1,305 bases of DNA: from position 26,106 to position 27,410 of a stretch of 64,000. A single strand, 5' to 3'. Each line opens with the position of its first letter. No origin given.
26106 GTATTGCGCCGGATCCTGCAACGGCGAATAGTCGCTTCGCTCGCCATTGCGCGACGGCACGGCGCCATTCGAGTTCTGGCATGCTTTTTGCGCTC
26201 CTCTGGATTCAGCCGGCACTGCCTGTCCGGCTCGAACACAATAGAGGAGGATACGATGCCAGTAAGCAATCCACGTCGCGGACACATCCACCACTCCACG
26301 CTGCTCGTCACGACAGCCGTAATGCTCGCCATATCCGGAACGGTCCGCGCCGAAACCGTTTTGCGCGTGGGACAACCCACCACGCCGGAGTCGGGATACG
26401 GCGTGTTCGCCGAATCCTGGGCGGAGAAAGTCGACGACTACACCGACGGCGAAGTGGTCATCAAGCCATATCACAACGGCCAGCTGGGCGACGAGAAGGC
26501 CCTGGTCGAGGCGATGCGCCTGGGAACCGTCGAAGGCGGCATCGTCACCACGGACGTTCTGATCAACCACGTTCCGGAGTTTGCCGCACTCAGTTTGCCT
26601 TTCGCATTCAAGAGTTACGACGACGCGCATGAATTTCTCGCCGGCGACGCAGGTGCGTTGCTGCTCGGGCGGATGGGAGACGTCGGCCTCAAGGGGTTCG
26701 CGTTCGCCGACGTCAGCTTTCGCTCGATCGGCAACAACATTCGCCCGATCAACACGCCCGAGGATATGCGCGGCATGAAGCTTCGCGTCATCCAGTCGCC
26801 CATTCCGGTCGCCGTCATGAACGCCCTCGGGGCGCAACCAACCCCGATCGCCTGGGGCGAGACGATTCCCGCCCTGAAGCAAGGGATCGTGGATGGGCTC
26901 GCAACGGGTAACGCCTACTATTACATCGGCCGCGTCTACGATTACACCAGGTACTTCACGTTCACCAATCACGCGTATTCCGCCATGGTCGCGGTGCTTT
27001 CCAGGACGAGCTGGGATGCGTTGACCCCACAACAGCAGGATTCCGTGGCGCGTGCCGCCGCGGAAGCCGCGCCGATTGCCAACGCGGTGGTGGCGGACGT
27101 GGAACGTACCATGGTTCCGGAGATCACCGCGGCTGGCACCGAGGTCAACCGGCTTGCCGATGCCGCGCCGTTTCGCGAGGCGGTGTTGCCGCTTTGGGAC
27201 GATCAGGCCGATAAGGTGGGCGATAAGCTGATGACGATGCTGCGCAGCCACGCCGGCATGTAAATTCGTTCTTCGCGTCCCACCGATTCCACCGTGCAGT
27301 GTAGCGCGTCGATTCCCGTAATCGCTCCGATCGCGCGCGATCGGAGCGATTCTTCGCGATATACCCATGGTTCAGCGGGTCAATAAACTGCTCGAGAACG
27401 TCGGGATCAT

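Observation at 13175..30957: Catabolic/uptake island for an unidentified substrate with an unusual enzyme combination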

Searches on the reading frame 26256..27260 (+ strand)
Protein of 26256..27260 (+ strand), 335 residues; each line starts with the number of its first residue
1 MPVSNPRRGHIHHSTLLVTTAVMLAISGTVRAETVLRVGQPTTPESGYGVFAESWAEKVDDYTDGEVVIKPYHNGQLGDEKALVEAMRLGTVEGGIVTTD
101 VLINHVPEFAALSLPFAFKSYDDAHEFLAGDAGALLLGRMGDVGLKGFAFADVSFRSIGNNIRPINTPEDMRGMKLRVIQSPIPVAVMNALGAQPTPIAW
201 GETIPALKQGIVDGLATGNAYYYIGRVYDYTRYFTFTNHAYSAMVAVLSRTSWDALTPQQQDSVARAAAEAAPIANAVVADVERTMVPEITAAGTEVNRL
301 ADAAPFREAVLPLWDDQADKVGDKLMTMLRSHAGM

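Call 7: search_protein_families(library=pfam, proteins=[window:26256-27260:+])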
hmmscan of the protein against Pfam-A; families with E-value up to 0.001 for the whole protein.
seq(335 aa): 1 family
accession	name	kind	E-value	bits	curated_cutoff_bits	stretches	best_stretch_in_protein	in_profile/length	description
PF03480.18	DctP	-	3.1e-68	230.6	23.4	1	43-317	6-282/286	Bacterial extracellular solute-binding protein, family 7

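Call 8: search_protein_families(library=ncbifam, max_evalue=0.00001, proteins=[window:26256-27260:+])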
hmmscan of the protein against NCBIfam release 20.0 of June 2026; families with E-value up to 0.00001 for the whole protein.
seq(335 aa): 2 families
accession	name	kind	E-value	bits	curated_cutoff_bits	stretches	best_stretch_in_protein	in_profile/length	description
NF037995.1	TRAP_S1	subfamily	2.2e-59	201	50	1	44-302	8-265/271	TRAP transporter substrate-binding protein DctP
TIGR00787.1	dctP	subfamily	3.6e-52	177.3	175.05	1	50-291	13-254/257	DctP family TRAP transporter solute-binding subunit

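Call 15: search_solved_structures(query=window:26256-27260:+, max_evalue=1e-10)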
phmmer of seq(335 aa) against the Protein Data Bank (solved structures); distinct sequences matched with E-value up to 1e-10: 82 (the best 60 are shown).
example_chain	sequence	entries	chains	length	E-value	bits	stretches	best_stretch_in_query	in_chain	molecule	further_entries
4p47_A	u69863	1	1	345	5.7e-48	166.8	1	16-325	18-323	TRAP dicarboxylate transporter, DctP subunit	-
4nq8_A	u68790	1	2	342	1.1e-47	165.8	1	21-330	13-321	Putative periplasmic substrate-binding transport protein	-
4pf8_A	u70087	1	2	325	5.4e-46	160.3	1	52-316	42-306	TRAP-T family transporter, DctP (Periplasmic binding) subunit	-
4x8r_A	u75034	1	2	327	1.3e-43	152.5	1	11-319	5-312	TRAP dicarboxylate transporter, DctP subunit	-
4n8y_A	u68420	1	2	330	2e-41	145.3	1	61-318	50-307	Putative TRAP-type C4-dicarboxylate transport system, binding periplasmic protein (DctP su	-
4p9k_A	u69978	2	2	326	9.4e-41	143.1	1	10-325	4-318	TRAP dicarboxylate transporter, DctP subunit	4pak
4xeq_A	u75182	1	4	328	8.9e-39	136.6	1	37-314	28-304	TRAP dicarboxylate transporter, DctP subunit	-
4pdh_A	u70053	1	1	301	1.8e-38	135.6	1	34-316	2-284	TRAP dicarboxylate transporter, DctP subunit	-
4p1l_A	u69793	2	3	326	2.2e-38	135.3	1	47-317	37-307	TRAP dicarboxylate transporter, DctP subunit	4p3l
4pdd_A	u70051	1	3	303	2.4e-38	135.2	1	33-324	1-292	TRAP dicarboxylate transporter, DctP subunit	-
4ovq_A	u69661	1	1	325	2.2e-36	128.8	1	51-316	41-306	TRAP dicarboxylate ABC transporter, substrate-binding protein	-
4ovr_A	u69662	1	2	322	1e-34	123.3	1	52-318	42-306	TRAP dicarboxylate transporter, DctP subunit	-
4p8b_A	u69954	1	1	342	1.7e-34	122.5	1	41-328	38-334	TRAP-type transporter, periplasmic component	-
8t9t_A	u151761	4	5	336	3e-34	121.7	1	21-329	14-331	Isethionate-binding periplasmic protein DctP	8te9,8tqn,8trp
4n15_A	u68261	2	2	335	3.4e-34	121.5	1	55-316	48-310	TRAP dicarboxylate transporter, DctP subunit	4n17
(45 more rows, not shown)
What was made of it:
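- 26256..29117 (+): TRAP transporter 2: dctP2 26256-27263, dctQ2 27367-27840, dctM2 27837-29117. Best PDB matches for DctP2 are 4P47, 4NQ8, 4PF8, 4X8R, 4N8Y and 4P9K (call 15).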

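Call 61: search_dna_similar(query=window:26256-27260:+, collection=plasmids, mode=protein, max_rows=20, max_evalue=1e-40)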
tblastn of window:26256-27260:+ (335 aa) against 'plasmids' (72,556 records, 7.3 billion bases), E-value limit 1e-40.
Records with a match: 23; places in all: 24; records where one place covers at least 80% of the query: 22.
Best place of each record, by identity: <60% 23.
By first word of the organism name: Sulfitobacter 18; Halomonas 2; Tistrella 1; Falsirhodobacter 1; Pacificitalea 1.
By predicted mobility (MOB-suite, as given by PLSDB): non-mobilizable 21; conjugative 2.
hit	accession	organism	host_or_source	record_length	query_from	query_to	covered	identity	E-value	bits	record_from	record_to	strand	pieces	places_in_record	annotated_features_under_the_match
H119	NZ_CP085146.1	Sulfitobacter dubius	cell culture,Sediment from the Channel ...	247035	11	329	95%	34.0%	5e-44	168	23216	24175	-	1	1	TRAP transporter substrate-binding protein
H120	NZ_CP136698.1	Sulfitobacter dubius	Macrocystis pyrifera gametophyte,Whole ...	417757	11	329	95%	34.0%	5e-44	168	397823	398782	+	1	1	TRAP transporter substrate-binding protein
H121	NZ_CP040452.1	Halomonas sp. PA16-9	-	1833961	34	325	87%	36.6%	8e-48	179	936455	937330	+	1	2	none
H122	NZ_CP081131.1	Sulfitobacter sp. W074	-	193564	11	329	95%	33.3%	2e-43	167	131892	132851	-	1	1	TRAP transporter substrate-binding protein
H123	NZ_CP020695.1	Sulfitobacter sp. D7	calanoid copepod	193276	11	329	95%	33.3%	2e-43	167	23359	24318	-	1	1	TRAP transporter substrate-binding protein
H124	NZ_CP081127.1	Sulfitobacter sp. W002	-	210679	11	329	95%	33.3%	2e-43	166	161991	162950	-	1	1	TRAP transporter substrate-binding protein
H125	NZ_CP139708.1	Sulfitobacter sp. OXR-159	Bacterial Culture,hydrothermal vent ...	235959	11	329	95%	33.3%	4e-43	166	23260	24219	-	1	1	TRAP transporter substrate-binding protein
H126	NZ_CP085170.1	Sulfitobacter sp. DSM 110093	cell culture,Sediment from the Channel ...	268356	15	329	94%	33.8%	2e-43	167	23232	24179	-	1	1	TRAP transporter substrate-binding protein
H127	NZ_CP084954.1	Sulfitobacter indolifex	cell culture,Seawater from the North ...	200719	11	329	95%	33.0%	7e-43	165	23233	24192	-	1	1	TRAP transporter substrate-binding protein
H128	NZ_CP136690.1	Sulfitobacter sp. LC.270.F.C4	Macrocystis pyrifera gametophyte,Whole ...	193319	11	329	95%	33.0%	1e-42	164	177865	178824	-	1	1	TRAP transporter substrate-binding protein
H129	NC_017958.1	Tistrella mobilis KA081020-065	-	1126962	65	326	78%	40.1%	1e-47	179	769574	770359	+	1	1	record has no annotation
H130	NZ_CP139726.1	Sulfitobacter faviae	Bacterial Culture,hydrothermal vent ...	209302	28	329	90%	34.5%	3e-44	169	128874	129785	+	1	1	TRAP transporter substrate-binding protein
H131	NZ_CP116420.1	Sulfitobacter faviae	Hexacorallia,culture,Cold water coral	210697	28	329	90%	34.5%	3e-44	169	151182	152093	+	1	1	TRAP transporter substrate-binding protein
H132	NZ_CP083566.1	Sulfitobacter sp. W027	-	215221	28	329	90%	34.5%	3e-44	169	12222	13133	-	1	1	TRAP transporter substrate-binding protein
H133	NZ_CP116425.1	Sulfitobacter faviae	Hexacorallia,culture,Cold water coral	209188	28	329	90%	34.5%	5e-44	168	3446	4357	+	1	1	TRAP transporter substrate-binding protein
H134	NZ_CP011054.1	Halomonas sp. KO116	Nile Delta Mediterranean Sea surface ...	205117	36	325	87%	34.1%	3e-43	166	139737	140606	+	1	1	TRAP transporter substrate-binding protein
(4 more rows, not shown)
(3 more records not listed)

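Call 68: get_annotated_region(hit=H134, flank=7000)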
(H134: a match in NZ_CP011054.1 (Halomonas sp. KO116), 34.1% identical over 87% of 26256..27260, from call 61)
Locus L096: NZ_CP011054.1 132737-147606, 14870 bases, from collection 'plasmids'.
description: Halomonas sp. KO116 plasmid unnamed2, complete sequence
organism: Halomonas sp. KO116 (NCBI taxid 1504981)
taxonomy: Bacteria; Pseudomonadota; Gammaproteobacteria; Oceanospirillales; Halomonadaceae; Halomonas; Halomonas sp. KO116
host: -; source: Nile Delta Mediterranean Sea surface water; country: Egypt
typing (MOB-suite, as given by PLSDB): non-mobilizable; replicon rep_cluster_709
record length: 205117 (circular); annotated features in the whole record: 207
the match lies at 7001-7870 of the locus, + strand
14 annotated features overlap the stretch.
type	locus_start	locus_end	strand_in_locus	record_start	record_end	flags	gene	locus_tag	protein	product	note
CDS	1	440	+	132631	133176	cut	-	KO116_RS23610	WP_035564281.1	FlhC family transcriptional regulator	-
CDS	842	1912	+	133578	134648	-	-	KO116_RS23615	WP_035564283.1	ParM/StbA family protein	GO:0030541 - plasmid partitioning [Evidence IEA]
CDS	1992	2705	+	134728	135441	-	-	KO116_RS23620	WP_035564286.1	hypothetical protein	-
CDS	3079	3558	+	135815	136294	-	mobI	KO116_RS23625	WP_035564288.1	conjugative transfer protein MobI(A/C)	-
CDS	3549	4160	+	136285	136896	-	-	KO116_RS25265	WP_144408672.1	hypothetical protein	-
CDS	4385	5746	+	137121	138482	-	-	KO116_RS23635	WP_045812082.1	IS1380 family transposase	-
CDS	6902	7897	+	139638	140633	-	-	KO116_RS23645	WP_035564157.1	TRAP transporter substrate-binding protein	-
CDS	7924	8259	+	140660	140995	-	-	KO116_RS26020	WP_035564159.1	LysR family transcriptional regulator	-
CDS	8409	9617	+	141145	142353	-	-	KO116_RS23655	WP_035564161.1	MFS transporter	GO:0055085 - transmembrane transport [Evidence IEA]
CDS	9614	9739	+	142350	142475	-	-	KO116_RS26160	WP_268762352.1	hypothetical protein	-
CDS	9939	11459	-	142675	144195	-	-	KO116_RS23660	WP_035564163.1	aldehyde dehydrogenase family protein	-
CDS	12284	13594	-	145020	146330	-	-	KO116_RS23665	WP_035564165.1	TRAP transporter large permease subunit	GO:0015740 - C4-dicarboxylate transport [Evidence IEA]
CDS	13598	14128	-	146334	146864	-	-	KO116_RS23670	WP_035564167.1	TRAP transporter small permease subunit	-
CDS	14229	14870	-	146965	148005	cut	dctP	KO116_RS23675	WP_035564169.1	TRAP transporter substrate-binding protein DctP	GO:0055085 - transmembrane transport [Evidence IEA]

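Call 69: get_annotated_region(hit=H119, flank=7000)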
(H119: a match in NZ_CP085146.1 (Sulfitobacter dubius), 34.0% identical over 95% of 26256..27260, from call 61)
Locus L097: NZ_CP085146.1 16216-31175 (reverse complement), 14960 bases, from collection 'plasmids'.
description: Sulfitobacter dubius strain DSM 109990 plasmid pDSM109990_b, complete sequence
organism: Sulfitobacter dubius (NCBI taxid 218673)
taxonomy: Bacteria; Pseudomonadota; Alphaproteobacteria; Rhodobacterales; Roseobacteraceae; Sulfitobacter; Sulfitobacter dubius
host: -; source: cell culture,Sediment from the Channel Sea by Roscoff; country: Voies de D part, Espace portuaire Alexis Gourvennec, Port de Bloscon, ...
typing (MOB-suite, as given by PLSDB): non-mobilizable
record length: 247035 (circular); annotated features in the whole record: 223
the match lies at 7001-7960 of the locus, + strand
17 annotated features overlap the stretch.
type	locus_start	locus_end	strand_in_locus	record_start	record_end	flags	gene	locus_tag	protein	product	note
CDS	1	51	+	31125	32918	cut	-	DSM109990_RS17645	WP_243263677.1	gamma-glutamyltransferase family protein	-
CDS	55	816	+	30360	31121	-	-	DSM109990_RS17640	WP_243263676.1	DUF1028 domain-containing protein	-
CDS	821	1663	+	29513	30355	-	-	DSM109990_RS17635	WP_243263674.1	sulfite exporter TauE/SafE family protein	GO:0006810 - transport [Evidence IEA]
CDS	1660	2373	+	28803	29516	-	-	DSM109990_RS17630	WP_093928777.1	FCD domain-containing protein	-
CDS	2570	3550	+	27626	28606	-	phnD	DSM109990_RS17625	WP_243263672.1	phosphate/phosphite/phosphonate ABC transporter substrate-binding protein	-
CDS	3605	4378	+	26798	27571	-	phnC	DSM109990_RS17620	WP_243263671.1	phosphonate ABC transporter ATP-binding protein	GO:0015716 - organic phosphonate transport [Evidence IEA]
CDS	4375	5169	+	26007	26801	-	phnE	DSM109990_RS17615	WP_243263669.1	phosphonate ABC transporter, permease protein PhnE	GO:0015716 - organic phosphonate transport [Evidence IEA]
CDS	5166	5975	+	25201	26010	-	phnE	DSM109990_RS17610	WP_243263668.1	phosphonate ABC transporter, permease protein PhnE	GO:0015716 - organic phosphonate transport [Evidence IEA]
CDS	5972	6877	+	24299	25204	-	-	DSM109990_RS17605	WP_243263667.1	HAD family hydrolase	-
CDS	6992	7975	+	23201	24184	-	-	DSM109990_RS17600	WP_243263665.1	TRAP transporter substrate-binding protein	-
CDS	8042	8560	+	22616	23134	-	-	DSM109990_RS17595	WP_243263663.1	TRAP transporter small permease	-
CDS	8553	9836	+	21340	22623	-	-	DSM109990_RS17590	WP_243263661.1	TRAP transporter large permease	GO:0008643 - carbohydrate transport [Evidence IEA]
CDS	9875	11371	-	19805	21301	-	-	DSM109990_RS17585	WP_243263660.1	aldehyde dehydrogenase family protein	-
CDS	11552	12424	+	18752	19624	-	-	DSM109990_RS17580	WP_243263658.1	NAD(P)-dependent oxidoreductase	-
CDS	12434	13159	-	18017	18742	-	-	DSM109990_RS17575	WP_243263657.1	SDR family oxidoreductase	-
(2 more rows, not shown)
